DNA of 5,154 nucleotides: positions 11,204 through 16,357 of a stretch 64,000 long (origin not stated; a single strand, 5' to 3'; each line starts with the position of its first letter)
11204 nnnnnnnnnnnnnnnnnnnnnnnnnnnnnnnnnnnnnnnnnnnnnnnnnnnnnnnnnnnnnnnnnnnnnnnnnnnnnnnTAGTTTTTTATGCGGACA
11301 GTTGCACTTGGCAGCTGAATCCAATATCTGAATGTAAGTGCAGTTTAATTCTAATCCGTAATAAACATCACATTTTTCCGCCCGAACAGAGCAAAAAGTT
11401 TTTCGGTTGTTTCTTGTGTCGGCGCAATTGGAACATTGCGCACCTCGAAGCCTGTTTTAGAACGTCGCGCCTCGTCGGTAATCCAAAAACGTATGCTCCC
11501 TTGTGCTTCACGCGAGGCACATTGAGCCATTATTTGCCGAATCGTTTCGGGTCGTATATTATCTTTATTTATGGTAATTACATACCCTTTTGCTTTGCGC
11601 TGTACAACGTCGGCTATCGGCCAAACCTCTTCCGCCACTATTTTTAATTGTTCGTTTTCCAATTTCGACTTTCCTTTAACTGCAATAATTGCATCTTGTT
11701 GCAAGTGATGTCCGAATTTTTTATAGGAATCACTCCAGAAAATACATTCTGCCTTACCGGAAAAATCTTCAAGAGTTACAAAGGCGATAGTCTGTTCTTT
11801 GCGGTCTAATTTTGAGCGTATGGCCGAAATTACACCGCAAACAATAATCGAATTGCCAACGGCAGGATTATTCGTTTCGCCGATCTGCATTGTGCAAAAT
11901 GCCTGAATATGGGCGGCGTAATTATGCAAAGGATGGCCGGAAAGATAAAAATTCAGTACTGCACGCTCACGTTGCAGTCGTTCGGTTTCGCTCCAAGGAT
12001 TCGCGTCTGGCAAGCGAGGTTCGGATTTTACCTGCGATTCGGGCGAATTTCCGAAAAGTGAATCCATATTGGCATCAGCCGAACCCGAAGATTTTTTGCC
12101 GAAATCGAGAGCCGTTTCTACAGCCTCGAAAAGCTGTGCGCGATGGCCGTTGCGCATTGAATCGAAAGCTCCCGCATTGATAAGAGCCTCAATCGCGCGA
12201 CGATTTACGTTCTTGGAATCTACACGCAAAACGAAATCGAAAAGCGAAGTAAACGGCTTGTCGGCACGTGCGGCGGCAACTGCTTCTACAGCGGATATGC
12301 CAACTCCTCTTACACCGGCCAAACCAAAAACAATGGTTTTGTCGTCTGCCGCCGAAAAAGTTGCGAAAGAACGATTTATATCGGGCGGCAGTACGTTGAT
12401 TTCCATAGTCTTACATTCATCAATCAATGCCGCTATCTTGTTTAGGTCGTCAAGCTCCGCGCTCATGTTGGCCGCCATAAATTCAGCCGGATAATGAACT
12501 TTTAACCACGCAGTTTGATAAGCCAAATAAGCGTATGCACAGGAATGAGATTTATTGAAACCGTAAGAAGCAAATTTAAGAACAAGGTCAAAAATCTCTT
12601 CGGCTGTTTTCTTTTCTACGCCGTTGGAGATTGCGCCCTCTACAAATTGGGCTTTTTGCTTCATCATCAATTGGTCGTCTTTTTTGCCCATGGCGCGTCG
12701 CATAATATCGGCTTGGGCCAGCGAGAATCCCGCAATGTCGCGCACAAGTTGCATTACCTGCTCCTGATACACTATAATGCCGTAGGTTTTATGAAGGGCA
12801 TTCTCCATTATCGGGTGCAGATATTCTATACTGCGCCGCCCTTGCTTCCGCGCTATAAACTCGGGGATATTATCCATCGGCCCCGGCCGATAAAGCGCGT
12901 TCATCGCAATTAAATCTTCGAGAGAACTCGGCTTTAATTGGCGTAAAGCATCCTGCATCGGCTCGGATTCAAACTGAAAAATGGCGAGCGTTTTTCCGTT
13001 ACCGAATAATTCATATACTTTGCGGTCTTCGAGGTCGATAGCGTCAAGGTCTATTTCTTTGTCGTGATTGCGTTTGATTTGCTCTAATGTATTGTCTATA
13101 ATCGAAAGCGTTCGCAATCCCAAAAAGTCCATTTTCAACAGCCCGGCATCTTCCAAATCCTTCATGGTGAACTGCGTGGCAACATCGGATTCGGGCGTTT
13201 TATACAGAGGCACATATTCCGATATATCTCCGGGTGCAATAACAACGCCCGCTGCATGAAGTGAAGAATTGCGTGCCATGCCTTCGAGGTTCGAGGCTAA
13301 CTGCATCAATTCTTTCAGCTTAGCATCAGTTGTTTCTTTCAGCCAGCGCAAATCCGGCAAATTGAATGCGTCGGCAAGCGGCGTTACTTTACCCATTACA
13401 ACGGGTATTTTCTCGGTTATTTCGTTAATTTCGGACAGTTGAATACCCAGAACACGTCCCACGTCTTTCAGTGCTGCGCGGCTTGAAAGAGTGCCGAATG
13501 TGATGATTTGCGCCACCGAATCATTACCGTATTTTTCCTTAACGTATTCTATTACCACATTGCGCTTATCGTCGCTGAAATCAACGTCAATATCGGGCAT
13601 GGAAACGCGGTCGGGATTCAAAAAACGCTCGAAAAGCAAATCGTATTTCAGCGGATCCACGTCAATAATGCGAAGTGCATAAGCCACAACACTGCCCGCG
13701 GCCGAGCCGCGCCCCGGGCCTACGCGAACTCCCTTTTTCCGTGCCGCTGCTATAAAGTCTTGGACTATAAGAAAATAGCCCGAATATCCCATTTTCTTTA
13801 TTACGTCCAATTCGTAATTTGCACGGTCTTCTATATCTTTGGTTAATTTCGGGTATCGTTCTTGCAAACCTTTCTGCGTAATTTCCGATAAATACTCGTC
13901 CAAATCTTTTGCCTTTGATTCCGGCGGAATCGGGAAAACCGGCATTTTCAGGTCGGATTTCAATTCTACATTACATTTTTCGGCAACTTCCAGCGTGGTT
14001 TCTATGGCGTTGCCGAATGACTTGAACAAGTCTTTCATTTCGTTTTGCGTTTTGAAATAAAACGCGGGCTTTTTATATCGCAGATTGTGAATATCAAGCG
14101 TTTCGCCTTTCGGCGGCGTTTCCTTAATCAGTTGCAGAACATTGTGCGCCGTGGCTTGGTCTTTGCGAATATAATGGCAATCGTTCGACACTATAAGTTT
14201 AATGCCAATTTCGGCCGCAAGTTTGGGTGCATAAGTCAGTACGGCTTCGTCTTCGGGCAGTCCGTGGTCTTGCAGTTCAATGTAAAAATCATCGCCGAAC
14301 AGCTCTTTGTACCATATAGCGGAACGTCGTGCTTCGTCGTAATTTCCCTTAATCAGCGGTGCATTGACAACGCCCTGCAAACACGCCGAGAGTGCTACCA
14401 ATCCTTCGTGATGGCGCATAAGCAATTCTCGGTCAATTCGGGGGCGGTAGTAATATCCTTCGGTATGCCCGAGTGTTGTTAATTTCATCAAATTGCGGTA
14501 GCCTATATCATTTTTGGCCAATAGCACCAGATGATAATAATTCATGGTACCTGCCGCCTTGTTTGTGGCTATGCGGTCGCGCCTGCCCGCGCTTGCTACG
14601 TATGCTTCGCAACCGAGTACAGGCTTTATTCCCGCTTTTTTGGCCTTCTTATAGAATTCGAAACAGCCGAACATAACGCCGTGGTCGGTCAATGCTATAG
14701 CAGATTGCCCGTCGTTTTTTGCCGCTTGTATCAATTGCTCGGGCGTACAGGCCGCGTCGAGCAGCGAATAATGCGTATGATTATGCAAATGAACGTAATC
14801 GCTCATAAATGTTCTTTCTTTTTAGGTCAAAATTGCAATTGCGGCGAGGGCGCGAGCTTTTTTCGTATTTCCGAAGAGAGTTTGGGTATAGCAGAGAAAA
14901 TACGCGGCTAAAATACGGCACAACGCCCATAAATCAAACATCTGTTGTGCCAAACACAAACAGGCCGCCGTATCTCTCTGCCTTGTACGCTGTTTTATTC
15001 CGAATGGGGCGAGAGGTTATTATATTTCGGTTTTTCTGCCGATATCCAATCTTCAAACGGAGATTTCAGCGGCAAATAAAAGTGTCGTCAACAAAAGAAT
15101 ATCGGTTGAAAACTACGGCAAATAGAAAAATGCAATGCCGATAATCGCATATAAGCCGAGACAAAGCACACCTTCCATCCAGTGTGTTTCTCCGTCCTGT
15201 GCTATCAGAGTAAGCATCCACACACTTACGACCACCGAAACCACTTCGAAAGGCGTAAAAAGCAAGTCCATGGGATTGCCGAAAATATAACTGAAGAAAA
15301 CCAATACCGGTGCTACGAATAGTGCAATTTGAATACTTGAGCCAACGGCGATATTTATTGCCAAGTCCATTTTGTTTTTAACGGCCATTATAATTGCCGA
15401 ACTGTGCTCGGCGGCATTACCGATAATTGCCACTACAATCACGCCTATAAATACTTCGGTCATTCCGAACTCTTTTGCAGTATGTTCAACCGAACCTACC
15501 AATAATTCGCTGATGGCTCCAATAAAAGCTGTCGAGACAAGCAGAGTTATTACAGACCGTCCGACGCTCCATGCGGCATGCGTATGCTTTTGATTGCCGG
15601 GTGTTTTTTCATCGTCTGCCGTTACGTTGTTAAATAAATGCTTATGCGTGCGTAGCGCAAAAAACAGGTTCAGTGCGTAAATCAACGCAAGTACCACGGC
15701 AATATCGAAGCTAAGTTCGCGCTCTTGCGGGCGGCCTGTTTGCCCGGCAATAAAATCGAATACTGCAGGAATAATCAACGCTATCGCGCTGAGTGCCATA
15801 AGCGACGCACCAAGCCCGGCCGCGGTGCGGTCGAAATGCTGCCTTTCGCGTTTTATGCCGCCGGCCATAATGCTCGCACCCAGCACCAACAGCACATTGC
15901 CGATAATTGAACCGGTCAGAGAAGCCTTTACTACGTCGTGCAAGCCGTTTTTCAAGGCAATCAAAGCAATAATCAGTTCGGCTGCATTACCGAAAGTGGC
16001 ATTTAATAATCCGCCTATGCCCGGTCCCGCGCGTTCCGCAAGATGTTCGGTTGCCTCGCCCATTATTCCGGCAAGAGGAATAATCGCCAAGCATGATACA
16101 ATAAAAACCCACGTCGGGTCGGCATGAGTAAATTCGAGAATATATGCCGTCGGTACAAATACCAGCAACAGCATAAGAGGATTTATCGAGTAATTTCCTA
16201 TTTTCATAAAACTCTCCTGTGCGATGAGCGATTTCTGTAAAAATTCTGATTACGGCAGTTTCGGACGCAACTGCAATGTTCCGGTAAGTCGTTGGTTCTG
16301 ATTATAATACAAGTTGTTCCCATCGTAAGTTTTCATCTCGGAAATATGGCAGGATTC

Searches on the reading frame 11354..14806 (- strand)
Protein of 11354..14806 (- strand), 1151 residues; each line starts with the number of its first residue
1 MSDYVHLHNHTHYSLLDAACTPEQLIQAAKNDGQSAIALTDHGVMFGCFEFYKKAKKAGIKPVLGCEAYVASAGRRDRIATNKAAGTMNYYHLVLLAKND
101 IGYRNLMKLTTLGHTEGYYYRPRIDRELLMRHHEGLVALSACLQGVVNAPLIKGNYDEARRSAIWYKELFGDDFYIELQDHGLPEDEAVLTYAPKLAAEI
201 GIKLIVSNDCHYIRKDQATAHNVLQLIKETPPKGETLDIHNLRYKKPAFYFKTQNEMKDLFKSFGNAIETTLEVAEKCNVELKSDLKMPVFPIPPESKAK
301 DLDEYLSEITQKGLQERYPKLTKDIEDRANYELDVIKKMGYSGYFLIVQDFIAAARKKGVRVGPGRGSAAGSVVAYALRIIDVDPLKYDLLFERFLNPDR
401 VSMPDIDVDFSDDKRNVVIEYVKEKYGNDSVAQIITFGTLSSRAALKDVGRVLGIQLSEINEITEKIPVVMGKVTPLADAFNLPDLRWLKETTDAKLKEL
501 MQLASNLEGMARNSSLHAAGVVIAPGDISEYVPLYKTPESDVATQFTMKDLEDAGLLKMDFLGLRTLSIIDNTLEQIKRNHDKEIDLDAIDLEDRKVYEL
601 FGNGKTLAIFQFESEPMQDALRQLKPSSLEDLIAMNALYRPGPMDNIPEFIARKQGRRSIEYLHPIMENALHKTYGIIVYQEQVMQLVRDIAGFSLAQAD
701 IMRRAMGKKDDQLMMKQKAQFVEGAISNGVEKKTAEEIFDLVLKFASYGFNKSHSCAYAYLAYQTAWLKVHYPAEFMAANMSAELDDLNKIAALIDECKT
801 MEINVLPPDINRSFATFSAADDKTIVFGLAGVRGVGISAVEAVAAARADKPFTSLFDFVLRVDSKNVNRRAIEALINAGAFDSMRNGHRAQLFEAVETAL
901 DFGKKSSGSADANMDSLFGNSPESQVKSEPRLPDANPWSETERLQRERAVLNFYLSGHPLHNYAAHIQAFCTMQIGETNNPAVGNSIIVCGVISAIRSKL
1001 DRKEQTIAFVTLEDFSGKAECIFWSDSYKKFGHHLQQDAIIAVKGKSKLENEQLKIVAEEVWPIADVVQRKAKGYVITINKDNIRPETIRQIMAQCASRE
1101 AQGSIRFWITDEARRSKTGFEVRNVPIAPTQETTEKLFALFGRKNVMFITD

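Call 8: search_protein_families(library=pfam, proteins=[window:11354-14806:-], max_evalue=0.001)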
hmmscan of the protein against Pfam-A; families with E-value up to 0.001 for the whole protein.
window:11354-14806:- (1151 aa): 5 families
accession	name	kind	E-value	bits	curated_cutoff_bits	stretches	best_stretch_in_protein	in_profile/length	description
PF07733.18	DNA_pol3_alpha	-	1.1e-97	327.2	23.9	1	304-563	1-260/260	Bacterial DNA polymerase III alpha NTPase domain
PF17657.6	DNA_pol3_finger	-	1.9e-64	216.4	22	1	566-729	1-166/166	Bacterial DNA polymerase III alpha subunit finger domain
PF02811.25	PHP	-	2.5e-58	197.5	26.4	1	6-181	1-164/164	PHP domain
PF14579.12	HHH_6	-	2.6e-28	98.5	25.6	1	803-892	2-90/90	Helix-hairpin-helix motif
PF01336.31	tRNA_anti-codon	-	1.8e-13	50.6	27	1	988-1063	2-74/75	OB-fold nucleic acid binding domain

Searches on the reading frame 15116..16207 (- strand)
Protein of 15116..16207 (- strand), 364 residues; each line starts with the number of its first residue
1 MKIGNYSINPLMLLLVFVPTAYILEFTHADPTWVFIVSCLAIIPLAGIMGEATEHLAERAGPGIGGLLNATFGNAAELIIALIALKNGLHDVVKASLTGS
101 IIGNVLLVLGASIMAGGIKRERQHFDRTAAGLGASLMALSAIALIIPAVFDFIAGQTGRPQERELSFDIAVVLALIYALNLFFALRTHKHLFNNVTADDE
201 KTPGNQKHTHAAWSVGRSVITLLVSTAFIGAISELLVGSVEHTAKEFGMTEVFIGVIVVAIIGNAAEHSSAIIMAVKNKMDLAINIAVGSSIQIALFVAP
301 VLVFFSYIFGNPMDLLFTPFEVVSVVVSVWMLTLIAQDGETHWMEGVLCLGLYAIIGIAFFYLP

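Call 48: search_protein_families(library=pfam, proteins=[window:15116-16207:-], max_evalue=0.0001)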
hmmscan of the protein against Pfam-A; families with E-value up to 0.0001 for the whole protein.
window:15116-16207:- (364 aa): 1 family
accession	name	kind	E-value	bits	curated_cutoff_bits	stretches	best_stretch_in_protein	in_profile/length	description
PF01699.29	Na_Ca_ex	-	1e-45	155.9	24.9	2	218-358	2-147/151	Sodium/calcium exchanger protein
